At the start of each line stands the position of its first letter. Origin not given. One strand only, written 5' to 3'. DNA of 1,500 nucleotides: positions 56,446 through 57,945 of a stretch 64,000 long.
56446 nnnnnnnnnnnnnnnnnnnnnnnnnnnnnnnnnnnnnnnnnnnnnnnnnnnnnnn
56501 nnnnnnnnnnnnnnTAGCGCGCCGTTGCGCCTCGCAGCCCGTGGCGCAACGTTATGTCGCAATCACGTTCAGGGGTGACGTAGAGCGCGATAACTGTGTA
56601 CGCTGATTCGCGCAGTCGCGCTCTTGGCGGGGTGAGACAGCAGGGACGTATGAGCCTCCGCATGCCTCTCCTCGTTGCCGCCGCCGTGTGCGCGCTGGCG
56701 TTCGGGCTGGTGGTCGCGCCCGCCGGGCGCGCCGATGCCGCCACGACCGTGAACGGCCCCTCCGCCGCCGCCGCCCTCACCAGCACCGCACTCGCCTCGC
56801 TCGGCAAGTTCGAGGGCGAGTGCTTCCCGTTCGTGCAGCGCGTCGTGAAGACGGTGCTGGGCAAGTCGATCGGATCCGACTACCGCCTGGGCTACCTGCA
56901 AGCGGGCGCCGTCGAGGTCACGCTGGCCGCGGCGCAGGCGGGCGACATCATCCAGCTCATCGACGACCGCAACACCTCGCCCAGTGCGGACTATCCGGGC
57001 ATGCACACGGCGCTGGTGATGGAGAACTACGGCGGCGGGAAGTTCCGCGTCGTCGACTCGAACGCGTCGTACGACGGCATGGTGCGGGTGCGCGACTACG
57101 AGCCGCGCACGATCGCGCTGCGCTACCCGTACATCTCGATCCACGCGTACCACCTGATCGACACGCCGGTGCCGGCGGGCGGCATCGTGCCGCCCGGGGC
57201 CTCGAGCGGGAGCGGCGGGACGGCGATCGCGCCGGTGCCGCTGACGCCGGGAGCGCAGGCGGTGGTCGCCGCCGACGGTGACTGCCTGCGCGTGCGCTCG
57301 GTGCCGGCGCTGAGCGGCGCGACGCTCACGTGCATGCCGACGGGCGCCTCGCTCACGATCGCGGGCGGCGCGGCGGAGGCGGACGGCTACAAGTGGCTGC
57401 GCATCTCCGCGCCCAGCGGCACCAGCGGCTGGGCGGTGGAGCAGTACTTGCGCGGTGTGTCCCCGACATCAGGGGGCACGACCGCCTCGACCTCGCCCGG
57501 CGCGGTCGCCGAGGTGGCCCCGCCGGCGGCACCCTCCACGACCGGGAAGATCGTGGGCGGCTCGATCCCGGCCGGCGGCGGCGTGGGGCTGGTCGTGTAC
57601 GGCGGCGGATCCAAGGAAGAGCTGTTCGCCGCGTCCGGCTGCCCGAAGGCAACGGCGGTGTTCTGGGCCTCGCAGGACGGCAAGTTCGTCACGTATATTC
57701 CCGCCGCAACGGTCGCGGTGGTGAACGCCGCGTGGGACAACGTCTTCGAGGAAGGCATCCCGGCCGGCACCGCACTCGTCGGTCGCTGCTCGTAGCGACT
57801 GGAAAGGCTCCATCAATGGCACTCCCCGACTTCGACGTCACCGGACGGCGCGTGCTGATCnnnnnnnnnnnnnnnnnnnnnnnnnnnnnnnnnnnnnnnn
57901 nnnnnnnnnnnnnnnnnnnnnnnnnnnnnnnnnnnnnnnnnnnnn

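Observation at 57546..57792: Second copy of the shared C-terminal domain, on the CHAP + SH3b hydrolase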

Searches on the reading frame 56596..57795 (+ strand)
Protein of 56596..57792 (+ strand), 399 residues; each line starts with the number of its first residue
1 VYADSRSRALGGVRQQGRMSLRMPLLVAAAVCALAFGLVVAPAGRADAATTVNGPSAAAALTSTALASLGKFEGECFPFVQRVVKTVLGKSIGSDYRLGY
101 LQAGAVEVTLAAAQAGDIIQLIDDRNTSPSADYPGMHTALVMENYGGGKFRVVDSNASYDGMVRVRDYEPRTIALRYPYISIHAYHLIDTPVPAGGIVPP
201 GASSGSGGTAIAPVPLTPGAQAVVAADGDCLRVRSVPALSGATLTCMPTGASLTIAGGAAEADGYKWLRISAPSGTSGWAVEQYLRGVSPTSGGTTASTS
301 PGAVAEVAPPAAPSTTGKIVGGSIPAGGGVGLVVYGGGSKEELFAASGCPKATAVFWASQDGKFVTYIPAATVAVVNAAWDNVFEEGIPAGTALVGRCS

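Call 4: search_protein_families(library=pfam, proteins=[window:56596-57792:+], max_evalue=1)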
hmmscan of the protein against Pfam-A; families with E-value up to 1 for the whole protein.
window:56596-57792:+ (399 aa): 1 family
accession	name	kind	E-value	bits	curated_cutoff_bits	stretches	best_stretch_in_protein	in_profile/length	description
PF08239.17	SH3_3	-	4.6e-05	24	27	1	231-285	3-53/54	Bacterial SH3 domain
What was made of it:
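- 57247..57459 (+): SH3b-like beta domain (residues ~200-270). Pfam SH3_3 E 4.6e-5, 24 bits (call 4).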

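Call 6: search_protein_families(library=ncbifam, proteins=[window:56596-57792:+], max_evalue=1)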
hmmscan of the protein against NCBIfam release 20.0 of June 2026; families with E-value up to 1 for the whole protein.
window:56596-57792:+ (399 aa): 1 family
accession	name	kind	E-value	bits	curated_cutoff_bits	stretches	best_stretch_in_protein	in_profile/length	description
TIGR04211.1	SH3_and_anchor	equivalog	0.33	10.5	65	1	233-286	10-59/198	TIGR04211 family SH3 domain-containing protein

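Call 8: find_homologous_proteins(query=window:56596-57792:+, max_evalue=0.001)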
Query window:56596-57792:+ (399 aa): 71 proteins with E <= 0.001 among 8000 candidates.
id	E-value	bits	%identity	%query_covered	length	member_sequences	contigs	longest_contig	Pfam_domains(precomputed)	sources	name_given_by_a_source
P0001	3.0e-235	799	97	95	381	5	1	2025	-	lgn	-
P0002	9.2e-225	764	94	95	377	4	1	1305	PF08239.18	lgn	-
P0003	4.6e-220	749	92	95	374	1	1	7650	PF08239.18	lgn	-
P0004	2.3e-219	746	91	95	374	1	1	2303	PF08239.18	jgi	jgi:hypothetical protein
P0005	2.1e-216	737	92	95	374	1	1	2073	-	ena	-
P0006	1.8e-215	734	91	88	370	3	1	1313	PF08239.18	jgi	jgi:hypothetical protein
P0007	7.5e-206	702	86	95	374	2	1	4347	-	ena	-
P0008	8.4e-206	702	86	95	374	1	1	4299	PF08239.18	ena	-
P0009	3.0e-204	697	84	95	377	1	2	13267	PF08239.18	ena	-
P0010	4.5e-203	693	86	91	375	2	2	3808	-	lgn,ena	-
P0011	4.4e-158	545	70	91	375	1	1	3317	-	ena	-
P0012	6.7e-158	544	69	91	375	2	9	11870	PF08239.18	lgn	-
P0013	3.5e-134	466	60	89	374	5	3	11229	PF08239.18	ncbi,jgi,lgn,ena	ncbi:MAG: hypothetical protein WCL53_07415 [Chloroflexota bacterium]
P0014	1.2e-132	461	59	91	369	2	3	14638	-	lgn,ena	-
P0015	3.4e-101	357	51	86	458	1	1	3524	PF01476.27,PF08239.18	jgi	jgi:hypothetical protein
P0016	4.1e-99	350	53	85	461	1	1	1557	PF01476.27,PF08239.18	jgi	jgi:hypothetical protein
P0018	8.1e-96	340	46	95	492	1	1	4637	PF01476.27,PF08239.18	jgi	jgi:LysM repeat protein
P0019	2.3e-94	335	48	86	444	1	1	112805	PF01476.27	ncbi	-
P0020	1.7e-93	332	50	85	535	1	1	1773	PF01476.27,PF23473.2,PF08239.18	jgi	jgi:LysM repeat protein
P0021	4.1e-92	327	50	85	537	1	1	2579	PF01476.27,PF23473.2,PF08239.18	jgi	-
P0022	5.0e-92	327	49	86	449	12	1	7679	PF01476.27,PF08239.18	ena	-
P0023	2.8e-91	325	47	84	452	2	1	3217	PF01476.27,PF08239.18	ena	-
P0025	7.3e-91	323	48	86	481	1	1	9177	PF01476.27,PF08239.18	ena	-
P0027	3.7e-90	321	44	94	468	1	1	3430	PF01476.27,PF08239.18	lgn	-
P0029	1.7e-88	316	44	95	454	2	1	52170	PF01476.27,PF08239.18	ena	-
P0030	2.9e-88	315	46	90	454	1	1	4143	PF01476.27,PF08239.18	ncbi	-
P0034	1.7e-86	309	45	95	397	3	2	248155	-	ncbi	ncbi:MAG: hypothetical protein AB7I38_12515 [Dehalococcoidia bacterium]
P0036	5.9e-86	307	44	97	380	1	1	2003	PF08239.18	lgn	-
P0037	7.8e-85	303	51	73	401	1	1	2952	PF01476.27,PF08239.18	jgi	jgi:hypothetical protein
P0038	4.2e-84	301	47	92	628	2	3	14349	PF01476.27,PF23473.2,PF08239.18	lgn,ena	-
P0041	1.3e-82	296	45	94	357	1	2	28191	PF08239.18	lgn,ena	-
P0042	1.5e-82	296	45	100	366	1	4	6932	PF08239.18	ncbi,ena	-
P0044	2.8e-78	282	44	91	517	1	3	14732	PF01476.27,PF08239.18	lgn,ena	-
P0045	8.9e-74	267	43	86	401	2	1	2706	PF08239.18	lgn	-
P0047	1.5e-64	237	39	91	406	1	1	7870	PF08239.18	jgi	-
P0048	2.1e-64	236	48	57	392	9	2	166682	PF08239.18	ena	-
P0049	7.9e-63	231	41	79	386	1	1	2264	PF08239.18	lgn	-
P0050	1.5e-62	230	39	77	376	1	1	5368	PF08239.18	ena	-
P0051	3.8e-62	229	39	94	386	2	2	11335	PF08239.18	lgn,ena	-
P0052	4.2e-62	229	38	95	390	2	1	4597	PF08239.18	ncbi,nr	ncbi:MAG: SH3 domain-containing protein [Chloroflexi bacterium]|nr:SH3 domain-containing protein [Ch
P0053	1.3e-61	227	39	83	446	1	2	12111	PF08239.18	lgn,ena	-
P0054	2.5e-61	226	40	87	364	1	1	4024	PF08239.18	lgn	-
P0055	1.2e-60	224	42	77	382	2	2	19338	PF08239.18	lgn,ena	-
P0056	2.6e-60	223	42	77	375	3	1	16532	PF08239.18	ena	-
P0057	4.5e-59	219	40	91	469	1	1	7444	PF08239.18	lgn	-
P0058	5.8e-59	218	39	90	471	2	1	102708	PF08239.18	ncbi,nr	ncbi:MAG: SH3 domain-containing protein [Dehalococcoidia bacterium]|nr:SH3 domain-containing protein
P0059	7.0e-59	218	44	60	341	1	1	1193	PF08239.18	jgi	jgi:uncharacterized protein YraI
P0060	2.6e-58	216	39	90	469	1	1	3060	PF08239.18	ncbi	-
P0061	8.7e-53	198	39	77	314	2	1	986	PF08239.18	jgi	-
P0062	1.1e-43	168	39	56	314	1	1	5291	PF08239.18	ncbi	-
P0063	5.9e-31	126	36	57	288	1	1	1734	PF05257.23,PF06347.20,PF08239.18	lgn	-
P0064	8.2e-30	122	35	45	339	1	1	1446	PF08239.18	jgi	jgi:hypothetical protein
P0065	9.1e-29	119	36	46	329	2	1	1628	PF08239.18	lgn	-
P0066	3.8e-27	114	34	45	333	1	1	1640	PF08239.18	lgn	-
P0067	9.5e-26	109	34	42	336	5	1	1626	PF08239.18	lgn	-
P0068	2.0e-25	108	46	20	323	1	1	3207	PF08239.18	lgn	-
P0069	6.2e-25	106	35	45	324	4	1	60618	PF08239.18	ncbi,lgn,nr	ncbi:MAG: SH3 domain-containing protein [Dehalococcoidia bacterium]|nr:SH3 domain-containing protein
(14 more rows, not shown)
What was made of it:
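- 56650..57795 (+): Gene B: secreted CHAP-like / SH3b / CT-domain protein (381 aa plus stop; the list_orfs GTG start at 56596 is probably too far upstream). 71 homologues, the closest 374-381 aa (call 8).
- On Bacterial SH3 (SH3_3, PF08239), middle domain of B: Many orthologues have a precomputed PF08239 hit (call 8).
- Checked: The ORF is real: orthologues at 38-97% identity exist in many metagenomes (call 8).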

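Call 34: find_encoding_contigs(protein=window:56650-57795:+, flank=10000, max_places=4)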
Protein window:56650-57795:+ (381 aa): 2 contigs read that carry it; 2 places shown.
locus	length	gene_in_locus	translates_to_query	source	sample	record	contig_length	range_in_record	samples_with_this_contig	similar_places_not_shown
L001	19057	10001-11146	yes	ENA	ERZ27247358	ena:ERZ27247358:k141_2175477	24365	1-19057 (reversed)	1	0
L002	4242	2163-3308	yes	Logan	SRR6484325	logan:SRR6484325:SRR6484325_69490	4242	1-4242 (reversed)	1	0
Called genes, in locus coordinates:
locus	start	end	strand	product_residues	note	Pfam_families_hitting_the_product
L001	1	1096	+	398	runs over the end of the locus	PF02515:CoA_transf_3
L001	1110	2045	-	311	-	PF01207:Dus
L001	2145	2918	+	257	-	PF03009:GDPD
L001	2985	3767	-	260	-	PF18306:LDcluster4, PF03641:Lysine_decarbox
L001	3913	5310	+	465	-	PF00753:Lactamase_B, PF23023:Anti-Pycsar_Apyc1 (weak), PF12706:Lactamase_B_2, PF16661:Lactamase_B_6, PF10996:Beta-Casp, PF07521:RMMBL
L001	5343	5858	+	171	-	-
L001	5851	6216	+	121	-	-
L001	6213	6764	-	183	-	PF00881:Nitroreductase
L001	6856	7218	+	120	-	PF20656:MS_N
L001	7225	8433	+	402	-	PF01274:MS_TIM-barrel, PF20659:MS_C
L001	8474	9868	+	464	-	PF01011:PQQ (faint), PF13360:PQQ_2, PF13570:Beta-prop_ACSF4, PF13360:PQQ_2 (weak)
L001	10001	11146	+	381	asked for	-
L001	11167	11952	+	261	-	PF00106:adh_short, PF13561:adh_short_C2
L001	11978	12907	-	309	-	PF02423:OCD_Mu_crystall, PF01488:Shikimate_DH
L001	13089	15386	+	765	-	-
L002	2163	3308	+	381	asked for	-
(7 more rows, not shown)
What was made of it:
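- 56650..57795 (+): The identical 381-aa product is called on two public metagenome contigs (call 34).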

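Call 35: find_encoding_contigs(protein=P0034, flank=6000, max_places=1)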
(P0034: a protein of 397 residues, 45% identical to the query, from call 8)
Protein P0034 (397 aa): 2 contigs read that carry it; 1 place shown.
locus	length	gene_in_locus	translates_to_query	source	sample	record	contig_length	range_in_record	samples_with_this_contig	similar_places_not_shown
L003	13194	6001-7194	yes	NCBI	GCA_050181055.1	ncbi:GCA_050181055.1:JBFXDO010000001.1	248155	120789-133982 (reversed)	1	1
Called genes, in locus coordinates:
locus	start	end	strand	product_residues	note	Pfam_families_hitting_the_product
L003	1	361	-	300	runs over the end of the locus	PF01073:3Beta_HSD (weak), PF01370:Epimerase, PF04321:RmlD_sub_bind (faint), PF05368:NmrA, PF13460:NAD_binding_10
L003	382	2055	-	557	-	PF00920:ILVD_EDD_N, PF24877:ILV_EDD_C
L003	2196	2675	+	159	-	PF00582:Usp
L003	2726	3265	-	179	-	PF11290:DUF3090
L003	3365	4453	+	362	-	PF09587:PGA_cap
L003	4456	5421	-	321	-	-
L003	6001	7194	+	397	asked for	-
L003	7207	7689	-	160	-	-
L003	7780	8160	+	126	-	PF00903:Glyoxalase, PF18029:Glyoxalase_6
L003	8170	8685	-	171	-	PF08002:DUF1697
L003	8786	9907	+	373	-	PF01571:GCV_T, PF08669:GCV_T_C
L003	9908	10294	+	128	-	PF01597:GCV_H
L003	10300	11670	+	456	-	PF02347:GDC-P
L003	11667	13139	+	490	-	PF02347:GDC-P (weak), PF00266:Aminotran_5 (weak), PF21478:GcvP2_C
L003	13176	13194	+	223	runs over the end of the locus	PF21948:LplA-B_cat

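Call 36: find_encoding_contigs(protein=P0019, flank=6000, max_places=1)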
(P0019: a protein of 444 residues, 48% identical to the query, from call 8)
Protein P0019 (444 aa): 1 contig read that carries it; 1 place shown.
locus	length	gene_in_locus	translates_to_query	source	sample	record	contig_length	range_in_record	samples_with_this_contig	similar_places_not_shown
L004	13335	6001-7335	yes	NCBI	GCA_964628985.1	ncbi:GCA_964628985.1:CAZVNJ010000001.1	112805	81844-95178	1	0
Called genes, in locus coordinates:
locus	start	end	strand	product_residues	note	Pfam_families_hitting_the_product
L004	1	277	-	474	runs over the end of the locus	PF02515:CoA_transf_3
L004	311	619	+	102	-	-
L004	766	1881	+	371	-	PF13439:Glyco_transf_4, PF13579:Glyco_trans_4_4, PF20706:GT4-conflict, PF00534:Glycos_transf_1, PF13692:Glyco_trans_1_4, PF13524:Glyco_trans_1_2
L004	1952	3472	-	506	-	PF01266:DAO, PF01494:FAD_binding_3 (weak), PF03486:HI0933_like (faint), PF12831:FAD_oxidored (faint), PF13450:NAD_binding_8 (weak), PF01593:Amino_oxidase (faint), PF00355:Rieske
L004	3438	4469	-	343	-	PF03372:Exo_endo_phos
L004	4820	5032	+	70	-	PF00364:Biotin_lipoyl, PF25917:BSH_RND (weak), PF25973:BSH_CzcB (faint), PF25984:BSH_YknX (faint)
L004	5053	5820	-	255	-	PF02557:VanY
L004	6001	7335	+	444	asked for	PF01476:LysM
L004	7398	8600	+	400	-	PF00768:Peptidase_S11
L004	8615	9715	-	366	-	PF01594:AI-2E_transport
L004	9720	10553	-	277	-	-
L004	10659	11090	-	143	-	-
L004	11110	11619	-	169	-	PF13452:FAS1_DH_region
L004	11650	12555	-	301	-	PF00106:adh_short, PF08659:KR, PF13561:adh_short_C2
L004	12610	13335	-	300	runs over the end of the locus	PF00106:adh_short, PF08659:KR, PF13561:adh_short_C2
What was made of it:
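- One orthologue is flanked by VanY and a Peptidase_S11 DD-carboxypeptidase (call 36).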

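Call 37: find_encoding_contigs(protein=P0013, flank=6000, max_places=1)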
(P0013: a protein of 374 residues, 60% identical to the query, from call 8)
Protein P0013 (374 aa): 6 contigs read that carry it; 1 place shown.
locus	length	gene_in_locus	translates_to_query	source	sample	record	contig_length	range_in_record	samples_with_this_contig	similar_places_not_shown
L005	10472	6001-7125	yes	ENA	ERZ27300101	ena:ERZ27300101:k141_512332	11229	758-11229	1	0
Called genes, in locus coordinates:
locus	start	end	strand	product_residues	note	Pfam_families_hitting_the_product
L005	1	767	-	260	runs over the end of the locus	PF18306:LDcluster4, PF03641:Lysine_decarbox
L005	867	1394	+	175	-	-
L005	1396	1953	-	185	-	PF00881:Nitroreductase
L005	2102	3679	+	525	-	PF20656:MS_N, PF01274:MS_TIM-barrel, PF20659:MS_C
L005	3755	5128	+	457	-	PF01011:PQQ (faint), PF13360:PQQ_2, PF13570:Beta-prop_ACSF4, PF13360:PQQ_2 (weak)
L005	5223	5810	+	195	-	PF04203:Sortase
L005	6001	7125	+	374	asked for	PF08239:SH3_3 (faint)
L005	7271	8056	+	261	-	PF00106:adh_short, PF13561:adh_short_C2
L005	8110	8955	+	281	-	-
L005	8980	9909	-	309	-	PF02423:OCD_Mu_crystall, PF01488:Shikimate_DH (weak)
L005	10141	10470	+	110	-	?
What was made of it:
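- A sortase gene sits directly upstream of one B orthologue (call 37).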

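Call 44: predict_structure(alignment_id=A4)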
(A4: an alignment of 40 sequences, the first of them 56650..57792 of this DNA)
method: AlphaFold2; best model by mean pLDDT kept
length: 381 residues; sequences in the alignment: 40
mean_pLDDT: 81.2   pTM: 0.46
mean pLDDT of the five models: 81.2, 80.9, 80.7, 79.9, 78.8
residues with pLDDT >= 90: 197; 70-90: 103; 50-70: 26; < 50: 55
segments of 3 or more residues with pLDDT < 50: 22-36, 176-193, 274-291
pLDDT, mean of each block of 10 residues (from residue 1): 59 69 46 52 94 92 92 86 88 93 92 85 94 93 92 93 93 50 31 70 80 88 88 90 92 95 92 49 40 80 90 95 95 94 83 85 92 95 82
secondary structure, 60 per line:
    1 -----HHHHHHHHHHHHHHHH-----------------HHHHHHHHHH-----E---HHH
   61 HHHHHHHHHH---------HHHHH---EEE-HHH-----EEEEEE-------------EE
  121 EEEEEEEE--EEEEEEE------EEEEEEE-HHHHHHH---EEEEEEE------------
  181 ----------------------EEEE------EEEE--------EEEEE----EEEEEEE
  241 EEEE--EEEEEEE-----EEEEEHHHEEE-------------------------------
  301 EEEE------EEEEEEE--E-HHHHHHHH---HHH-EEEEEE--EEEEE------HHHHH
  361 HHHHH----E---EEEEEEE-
elements in order: H6-21 H39-48 H58-70 H80-84 E88-90 E100-105 E119-128 E131-137 E144-150 H152-158 E162-168 E203-206 E213-216 E225-229 E234-244 E247-253 E259-263 E267-269 E301-304 E311-317 H322-329 E337-342 E345-349 H356-365 E374-380
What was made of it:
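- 56650..56739 (+): Predicted Sec signal peptide (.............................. | ATT). AF2 shows an N-terminal helix at 6-21 followed by a low-confidence stretch (call 44).
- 57247..57459 (+): AF2 strands 203-269 (call 44).
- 57469..57522 (+): Disordered Ser/Thr/Pro/Ala-rich linker before the CT domain (a similar linker spans residues 176-193). pLDDT < 50 for residues 274-291 and 176-193 (call 44).
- On CHAP domain (PF05257), N-terminal domain of B: Cys58 opens helix 58-70 and His119 opens strand 119-128 in the AF2 model (call 44).
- The full-length model gives the same secondary structure, with a disordered linker in front (call 44). The disordered linker and the low pTM (0.46) of the full-length model give no sign of docking onto the catalytic domain (call 44).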

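Call 46: fold_search(model_id=the predicted structure, library=pdb)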
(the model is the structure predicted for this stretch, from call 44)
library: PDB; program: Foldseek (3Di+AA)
matches with E <= 10: 775; with E <= 0.001: 10
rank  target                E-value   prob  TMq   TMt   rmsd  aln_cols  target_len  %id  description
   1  5udn_B                1.3e-06  1.00  0.24  0.37  11.3       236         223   14  Phage-associated cell wall hydrolase PlyPy from Streptococcus pyogenes, space group P3121 (released 2017-12-27)
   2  5d74_B                1.5e-06  1.00  0.25  0.38  13.0       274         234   13  The crystal structure of Ly7917 (released 2016-08-17)
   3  5d76_B                1.7e-06  1.00  0.25  0.39  13.2       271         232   14  The crystal structure of Ly7917 with the hydrolyzing product of MDP (released 2016-08-17)
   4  5udm_B                2.0e-06  1.00  0.25  0.39  10.2       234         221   12  Phage-associated cell wall hydrolase PlyPy from Streptococcus pyogenes, space group P6522 (released 2017-12-27)
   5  5d74_A                2.2e-06  1.00  0.25  0.38  13.6       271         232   13  The crystal structure of Ly7917 (released 2016-08-17)
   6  5udm_A                9.2e-06  1.00  0.25  0.41   9.8       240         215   11  Phage-associated cell wall hydrolase PlyPy from Streptococcus pyogenes, space group P6522 (released 2017-12-27)
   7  5d76_A                1.5e-05  1.00  0.25  0.39  13.4       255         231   14  The crystal structure of Ly7917 with the hydrolyzing product of MDP (released 2016-08-17)
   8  8xyf_A                5.4e-05  1.00  0.31  0.42  10.7       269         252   13  Crystal structure of Holo-PlyGRCS, a bacteriophage Endolysin in complex with Cold shock protein C (released 2025-01-01)
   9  8h1i_A                7.5e-05  1.00  0.31  0.42   9.7       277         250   11  Crystal structure of PlyGRCS, a bacteriophage Endolysin in complex with Cold shock protein C (released 2023-10-18)
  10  9a7d_A                1.9e-04  0.99  0.15  0.11  17.3       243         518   16  Integrative model of YRVJ-YACD by crosslinking MS and deep learning (released 2024-09-18)
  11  4krt_B                1.0e-03  1.00  0.17  0.19  15.2       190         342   12  X-ray structure of endolysin from clostridium perfringens phage phiSM101 (released 2014-04-02)
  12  4krt_A                1.3e-03  1.00  0.17  0.18  15.3       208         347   12  X-ray structure of endolysin from clostridium perfringens phage phiSM101 (released 2014-04-02)
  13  7yt9_B                3.8e-03  0.63  0.12  0.16  19.7       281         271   12  crystal structure of AGD1-4 of Arabidopsis AGDP3 (released 2022-10-12)
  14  6biq_A                4.5e-03  0.99  0.15  0.21  14.8       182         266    9  Structure of NlpC2 from Trichomonas vaginalis (released 2018-11-07)
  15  8rl2_LA               5.9e-03  0.35  0.09  0.15  16.9       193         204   16  Human pre-60S - State 5 (released 2025-01-15)
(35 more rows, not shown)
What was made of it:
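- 57247..57459 (+): Structural matches to CHAP+SH3b endolysins (call 46).
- On CHAP domain (PF05257), N-terminal domain of B: The S. aureus amidase CHAP domain and the phi812 CHAP domain also hit (call 46).
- On Bacterial SH3 (SH3_3, PF08239), middle domain of B: The model shows an all-beta domain at 203-269, and the matches are to CHAP+SH3b enzymes (calls 44, 46).
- Closest known: CHAP + SH3b peptidoglycan hydrolases and endolysins. Same: The first two domains of protein B share their order (an N-terminal papain-fold Cys/His domain followed by SH3b), conserved Cys/His/Asn residues, and significant Foldseek matches (call 46).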

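Call 54: search_protein_families(library=phrogs, proteins=[window:56650-57792:+], max_evalue=1)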
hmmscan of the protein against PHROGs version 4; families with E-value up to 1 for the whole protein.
window:56650-57792:+ (381 aa): 0 families
